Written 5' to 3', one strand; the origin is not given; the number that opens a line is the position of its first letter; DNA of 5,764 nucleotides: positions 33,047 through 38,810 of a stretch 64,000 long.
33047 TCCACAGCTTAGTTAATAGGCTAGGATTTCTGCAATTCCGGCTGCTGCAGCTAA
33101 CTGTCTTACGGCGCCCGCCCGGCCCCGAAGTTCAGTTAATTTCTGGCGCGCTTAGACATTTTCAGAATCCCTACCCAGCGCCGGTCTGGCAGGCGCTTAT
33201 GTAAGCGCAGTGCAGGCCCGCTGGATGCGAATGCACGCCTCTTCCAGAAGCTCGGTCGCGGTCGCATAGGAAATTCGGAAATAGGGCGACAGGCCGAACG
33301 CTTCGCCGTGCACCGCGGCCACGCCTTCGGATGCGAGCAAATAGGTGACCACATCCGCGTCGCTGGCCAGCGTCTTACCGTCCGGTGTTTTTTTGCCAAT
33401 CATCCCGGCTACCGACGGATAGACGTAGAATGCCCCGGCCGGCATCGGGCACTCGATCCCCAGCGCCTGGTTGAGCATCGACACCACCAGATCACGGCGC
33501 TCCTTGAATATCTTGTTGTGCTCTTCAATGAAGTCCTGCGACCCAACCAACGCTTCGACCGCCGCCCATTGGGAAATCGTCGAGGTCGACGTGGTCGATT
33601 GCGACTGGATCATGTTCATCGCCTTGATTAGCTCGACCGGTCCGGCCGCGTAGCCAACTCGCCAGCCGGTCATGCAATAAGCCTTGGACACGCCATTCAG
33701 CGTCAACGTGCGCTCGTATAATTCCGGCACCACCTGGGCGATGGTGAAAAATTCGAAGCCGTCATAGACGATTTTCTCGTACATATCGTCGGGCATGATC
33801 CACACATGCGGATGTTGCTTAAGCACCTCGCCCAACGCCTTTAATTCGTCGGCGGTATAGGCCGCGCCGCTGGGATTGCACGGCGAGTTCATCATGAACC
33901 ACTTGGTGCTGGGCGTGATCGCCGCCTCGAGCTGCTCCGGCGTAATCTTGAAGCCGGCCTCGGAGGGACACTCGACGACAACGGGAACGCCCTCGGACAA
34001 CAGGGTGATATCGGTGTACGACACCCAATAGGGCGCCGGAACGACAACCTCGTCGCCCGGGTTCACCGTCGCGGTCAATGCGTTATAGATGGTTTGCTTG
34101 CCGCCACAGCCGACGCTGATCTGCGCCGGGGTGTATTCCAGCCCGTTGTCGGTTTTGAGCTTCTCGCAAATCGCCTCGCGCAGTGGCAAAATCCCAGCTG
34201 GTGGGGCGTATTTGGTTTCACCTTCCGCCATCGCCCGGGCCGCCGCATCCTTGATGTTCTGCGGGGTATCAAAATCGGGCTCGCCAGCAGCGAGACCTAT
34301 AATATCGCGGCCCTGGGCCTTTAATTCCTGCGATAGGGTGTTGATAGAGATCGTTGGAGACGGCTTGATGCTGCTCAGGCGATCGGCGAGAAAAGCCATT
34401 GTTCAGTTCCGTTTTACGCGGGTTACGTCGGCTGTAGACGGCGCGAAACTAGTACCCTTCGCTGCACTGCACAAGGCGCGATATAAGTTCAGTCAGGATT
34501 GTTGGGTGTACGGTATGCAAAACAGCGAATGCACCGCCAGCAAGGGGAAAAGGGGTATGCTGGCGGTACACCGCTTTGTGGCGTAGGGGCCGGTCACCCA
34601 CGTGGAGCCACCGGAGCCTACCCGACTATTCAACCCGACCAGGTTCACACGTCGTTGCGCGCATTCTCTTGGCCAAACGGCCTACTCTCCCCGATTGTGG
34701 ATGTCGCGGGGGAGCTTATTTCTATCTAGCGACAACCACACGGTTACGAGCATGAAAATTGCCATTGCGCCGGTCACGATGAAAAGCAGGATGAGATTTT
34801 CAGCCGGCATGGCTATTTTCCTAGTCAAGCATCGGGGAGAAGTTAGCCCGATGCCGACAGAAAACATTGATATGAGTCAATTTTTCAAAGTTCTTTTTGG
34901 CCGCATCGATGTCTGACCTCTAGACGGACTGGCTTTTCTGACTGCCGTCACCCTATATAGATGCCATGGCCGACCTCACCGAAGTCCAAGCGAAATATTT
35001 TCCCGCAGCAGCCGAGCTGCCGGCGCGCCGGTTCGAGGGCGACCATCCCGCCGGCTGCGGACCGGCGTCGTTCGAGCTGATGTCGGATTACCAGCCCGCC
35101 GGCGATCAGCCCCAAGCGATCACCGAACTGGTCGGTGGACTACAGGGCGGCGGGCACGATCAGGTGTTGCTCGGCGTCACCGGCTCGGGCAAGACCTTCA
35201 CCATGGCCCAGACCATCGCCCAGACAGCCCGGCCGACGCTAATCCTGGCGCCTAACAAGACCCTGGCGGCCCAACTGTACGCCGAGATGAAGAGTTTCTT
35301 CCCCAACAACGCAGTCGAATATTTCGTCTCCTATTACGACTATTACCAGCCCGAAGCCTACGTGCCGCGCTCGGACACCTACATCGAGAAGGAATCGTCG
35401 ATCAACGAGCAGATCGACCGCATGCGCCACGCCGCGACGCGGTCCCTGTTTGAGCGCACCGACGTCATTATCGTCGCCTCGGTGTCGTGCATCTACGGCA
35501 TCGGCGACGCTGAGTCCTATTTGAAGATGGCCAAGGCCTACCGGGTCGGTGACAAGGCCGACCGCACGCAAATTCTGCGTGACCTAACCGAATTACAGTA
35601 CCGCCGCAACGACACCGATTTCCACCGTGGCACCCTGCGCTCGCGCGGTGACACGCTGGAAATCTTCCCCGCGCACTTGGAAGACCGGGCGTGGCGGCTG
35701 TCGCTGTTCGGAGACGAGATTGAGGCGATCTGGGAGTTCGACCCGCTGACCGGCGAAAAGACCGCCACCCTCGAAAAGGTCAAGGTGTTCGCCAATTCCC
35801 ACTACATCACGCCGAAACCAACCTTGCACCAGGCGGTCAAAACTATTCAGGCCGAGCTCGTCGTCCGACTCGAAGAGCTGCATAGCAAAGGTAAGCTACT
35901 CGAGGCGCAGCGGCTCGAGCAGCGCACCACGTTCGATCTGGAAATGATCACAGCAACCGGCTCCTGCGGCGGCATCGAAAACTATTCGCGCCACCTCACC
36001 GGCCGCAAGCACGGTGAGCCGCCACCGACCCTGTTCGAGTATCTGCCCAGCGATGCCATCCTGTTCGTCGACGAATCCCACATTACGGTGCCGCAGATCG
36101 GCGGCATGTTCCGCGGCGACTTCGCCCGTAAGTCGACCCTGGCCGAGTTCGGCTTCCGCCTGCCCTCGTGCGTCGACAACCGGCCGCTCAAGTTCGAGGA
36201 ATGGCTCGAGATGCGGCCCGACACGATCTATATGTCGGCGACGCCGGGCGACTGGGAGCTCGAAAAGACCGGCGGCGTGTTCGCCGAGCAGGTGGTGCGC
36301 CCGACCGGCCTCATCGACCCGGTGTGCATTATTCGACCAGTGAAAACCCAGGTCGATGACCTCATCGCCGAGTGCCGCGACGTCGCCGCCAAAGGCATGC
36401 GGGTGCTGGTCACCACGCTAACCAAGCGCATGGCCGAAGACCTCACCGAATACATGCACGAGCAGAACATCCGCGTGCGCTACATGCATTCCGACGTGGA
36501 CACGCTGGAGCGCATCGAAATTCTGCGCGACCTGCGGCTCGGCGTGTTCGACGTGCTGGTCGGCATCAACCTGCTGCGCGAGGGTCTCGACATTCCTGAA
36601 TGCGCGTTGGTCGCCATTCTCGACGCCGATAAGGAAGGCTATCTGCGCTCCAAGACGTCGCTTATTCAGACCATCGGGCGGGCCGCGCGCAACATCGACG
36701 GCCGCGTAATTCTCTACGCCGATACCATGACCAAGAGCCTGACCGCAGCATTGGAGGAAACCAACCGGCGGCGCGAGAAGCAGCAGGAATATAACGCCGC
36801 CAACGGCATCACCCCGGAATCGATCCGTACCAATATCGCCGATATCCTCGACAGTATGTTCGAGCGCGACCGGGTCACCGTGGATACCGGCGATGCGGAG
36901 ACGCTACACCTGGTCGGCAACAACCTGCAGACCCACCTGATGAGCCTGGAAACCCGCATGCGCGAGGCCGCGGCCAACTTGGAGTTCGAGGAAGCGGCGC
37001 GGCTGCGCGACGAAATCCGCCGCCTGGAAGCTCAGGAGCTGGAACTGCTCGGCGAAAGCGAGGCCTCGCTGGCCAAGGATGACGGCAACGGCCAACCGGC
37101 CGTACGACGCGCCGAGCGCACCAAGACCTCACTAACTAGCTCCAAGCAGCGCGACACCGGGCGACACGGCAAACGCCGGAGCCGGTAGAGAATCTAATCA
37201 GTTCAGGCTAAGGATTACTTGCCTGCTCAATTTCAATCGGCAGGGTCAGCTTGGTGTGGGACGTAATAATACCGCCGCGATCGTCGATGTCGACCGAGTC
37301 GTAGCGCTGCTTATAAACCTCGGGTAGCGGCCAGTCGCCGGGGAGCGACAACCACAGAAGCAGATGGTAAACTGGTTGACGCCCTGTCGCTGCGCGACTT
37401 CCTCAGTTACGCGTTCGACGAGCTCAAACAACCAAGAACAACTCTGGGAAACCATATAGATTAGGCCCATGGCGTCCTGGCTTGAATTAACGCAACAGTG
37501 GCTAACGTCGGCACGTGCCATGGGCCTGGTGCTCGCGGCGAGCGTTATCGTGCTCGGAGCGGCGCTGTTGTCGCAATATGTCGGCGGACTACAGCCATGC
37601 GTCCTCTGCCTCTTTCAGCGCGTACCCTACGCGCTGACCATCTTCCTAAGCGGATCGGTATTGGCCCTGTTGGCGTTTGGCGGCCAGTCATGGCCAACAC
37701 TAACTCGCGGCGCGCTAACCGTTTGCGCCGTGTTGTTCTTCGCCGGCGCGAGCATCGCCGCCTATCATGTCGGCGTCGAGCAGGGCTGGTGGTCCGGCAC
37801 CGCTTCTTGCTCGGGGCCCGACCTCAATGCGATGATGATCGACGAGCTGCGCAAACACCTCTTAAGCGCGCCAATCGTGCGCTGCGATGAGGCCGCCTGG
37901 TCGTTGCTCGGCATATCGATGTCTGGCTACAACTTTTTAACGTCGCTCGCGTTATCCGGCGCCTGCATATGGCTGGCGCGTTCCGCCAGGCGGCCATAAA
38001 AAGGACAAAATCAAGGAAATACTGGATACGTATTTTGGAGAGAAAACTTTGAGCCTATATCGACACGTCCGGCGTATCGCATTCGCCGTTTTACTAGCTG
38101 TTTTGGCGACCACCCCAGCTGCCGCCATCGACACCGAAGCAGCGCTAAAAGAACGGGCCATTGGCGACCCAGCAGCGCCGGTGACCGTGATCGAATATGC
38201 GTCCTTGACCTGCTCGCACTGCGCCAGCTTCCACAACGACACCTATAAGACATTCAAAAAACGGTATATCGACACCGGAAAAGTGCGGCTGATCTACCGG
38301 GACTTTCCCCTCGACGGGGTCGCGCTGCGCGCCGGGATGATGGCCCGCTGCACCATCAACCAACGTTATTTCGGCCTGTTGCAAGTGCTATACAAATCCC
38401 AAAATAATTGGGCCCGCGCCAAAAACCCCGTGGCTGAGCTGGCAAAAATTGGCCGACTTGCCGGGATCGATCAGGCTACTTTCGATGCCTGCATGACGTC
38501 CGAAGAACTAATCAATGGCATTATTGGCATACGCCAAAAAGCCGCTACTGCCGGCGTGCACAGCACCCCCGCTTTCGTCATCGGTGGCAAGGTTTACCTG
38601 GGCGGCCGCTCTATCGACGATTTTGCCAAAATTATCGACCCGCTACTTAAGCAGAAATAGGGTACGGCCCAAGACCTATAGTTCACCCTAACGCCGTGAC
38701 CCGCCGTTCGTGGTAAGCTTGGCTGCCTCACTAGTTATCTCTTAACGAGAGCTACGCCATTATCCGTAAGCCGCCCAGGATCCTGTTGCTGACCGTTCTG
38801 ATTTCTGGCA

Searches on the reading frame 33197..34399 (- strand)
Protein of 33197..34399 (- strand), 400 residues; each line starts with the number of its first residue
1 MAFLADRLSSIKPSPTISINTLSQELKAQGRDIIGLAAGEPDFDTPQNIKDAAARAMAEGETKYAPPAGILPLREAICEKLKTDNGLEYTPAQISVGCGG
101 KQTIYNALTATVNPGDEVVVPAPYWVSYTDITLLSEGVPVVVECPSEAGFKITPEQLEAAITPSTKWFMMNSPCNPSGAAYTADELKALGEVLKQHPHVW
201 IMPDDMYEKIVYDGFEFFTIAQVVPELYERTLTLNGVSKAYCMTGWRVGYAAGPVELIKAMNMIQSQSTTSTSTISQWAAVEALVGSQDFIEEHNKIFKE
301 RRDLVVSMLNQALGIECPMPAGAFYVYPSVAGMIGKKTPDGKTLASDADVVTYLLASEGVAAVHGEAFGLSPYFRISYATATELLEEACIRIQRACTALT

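Call 50: search_protein_families(library=pfam, max_evalue=0.00001, proteins=[window:33197-34399:-])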
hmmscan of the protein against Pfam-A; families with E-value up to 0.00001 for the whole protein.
window:33197-34399:- (400 aa): 2 families
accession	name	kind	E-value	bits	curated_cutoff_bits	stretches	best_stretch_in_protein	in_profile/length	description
PF00155.27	Aminotran_1_2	-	2.5e-73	247.8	19.7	1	32-392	2-361/361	Aminotransferase class I and II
PF01041.23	DegT_DnrJ_EryC1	-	1.8e-06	27.9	19.8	1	97-169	48-117/360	DegT/DnrJ/EryC1/StrS aminotransferase family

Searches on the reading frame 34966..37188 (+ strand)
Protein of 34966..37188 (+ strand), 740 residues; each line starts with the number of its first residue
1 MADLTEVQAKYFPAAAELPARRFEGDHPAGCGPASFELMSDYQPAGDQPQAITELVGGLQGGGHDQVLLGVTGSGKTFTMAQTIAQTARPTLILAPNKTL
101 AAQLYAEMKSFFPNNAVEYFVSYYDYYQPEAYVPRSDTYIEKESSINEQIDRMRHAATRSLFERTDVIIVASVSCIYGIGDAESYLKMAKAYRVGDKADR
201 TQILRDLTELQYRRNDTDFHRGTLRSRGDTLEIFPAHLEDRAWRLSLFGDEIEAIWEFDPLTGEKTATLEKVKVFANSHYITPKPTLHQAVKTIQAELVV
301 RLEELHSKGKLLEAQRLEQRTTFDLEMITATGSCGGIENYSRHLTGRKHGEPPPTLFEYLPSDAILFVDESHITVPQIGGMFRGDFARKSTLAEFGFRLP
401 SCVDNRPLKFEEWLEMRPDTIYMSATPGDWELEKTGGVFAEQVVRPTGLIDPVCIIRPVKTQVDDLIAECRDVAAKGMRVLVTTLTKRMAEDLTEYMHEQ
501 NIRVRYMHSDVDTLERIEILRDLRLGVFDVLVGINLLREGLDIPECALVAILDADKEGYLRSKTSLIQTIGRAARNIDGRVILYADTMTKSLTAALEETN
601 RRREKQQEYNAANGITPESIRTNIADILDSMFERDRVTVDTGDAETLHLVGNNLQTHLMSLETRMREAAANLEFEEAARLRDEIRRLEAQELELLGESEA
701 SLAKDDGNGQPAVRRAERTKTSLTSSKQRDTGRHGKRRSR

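Call 50: search_protein_families(library=pfam, max_evalue=0.00001, proteins=[window:34966-37188:+])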
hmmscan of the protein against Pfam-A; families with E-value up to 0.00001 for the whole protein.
window:34966-37188:+ (740 aa): 6 families
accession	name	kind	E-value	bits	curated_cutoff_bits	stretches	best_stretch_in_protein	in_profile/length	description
PF17757.6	UvrB_inter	-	9.1e-31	106.3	22.9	1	193-280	4-91/91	UvrB interaction domain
PF00271.37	Helicase_C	-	5.3e-19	68.9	23.5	1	473-576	11-109/110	Helicase conserved C-terminal domain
PF12344.14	UvrB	-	2.5e-18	66.1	27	1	583-624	1-42/43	Ultra-violet resistance protein B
PF04851.21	ResIII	-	6.4e-11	42.9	22.5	1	45-169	5-130/164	Type III restriction enzyme, res subunit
PF02151.25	UVR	-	6.4e-09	35.7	21.5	1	661-690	7-36/36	UvrB/uvrC motif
PF00270.35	DEAD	-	2.5e-08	34.3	26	1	48-116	4-73/167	DEAD/DEAH box helicase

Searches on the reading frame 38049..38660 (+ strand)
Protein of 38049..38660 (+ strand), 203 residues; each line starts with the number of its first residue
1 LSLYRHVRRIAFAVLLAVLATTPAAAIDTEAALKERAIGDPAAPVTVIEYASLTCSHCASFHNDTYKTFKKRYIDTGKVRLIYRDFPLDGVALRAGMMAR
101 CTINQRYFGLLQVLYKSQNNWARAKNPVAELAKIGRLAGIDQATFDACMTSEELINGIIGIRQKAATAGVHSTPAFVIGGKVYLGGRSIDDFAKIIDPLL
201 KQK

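Call 50: search_protein_families(library=pfam, max_evalue=0.00001, proteins=[window:38049-38660:+])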
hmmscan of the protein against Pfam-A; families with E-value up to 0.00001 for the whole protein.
window:38049-38660:+ (203 aa): 2 families
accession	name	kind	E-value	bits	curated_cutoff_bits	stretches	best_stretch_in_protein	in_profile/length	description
PF13462.12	Thioredoxin_4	-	3.7e-41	141.5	23.2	1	34-197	4-164/165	Thioredoxin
PF01323.26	DSBA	-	1.4e-11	44.9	25.6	1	127-196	119-190/191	DSBA-like thioredoxin domain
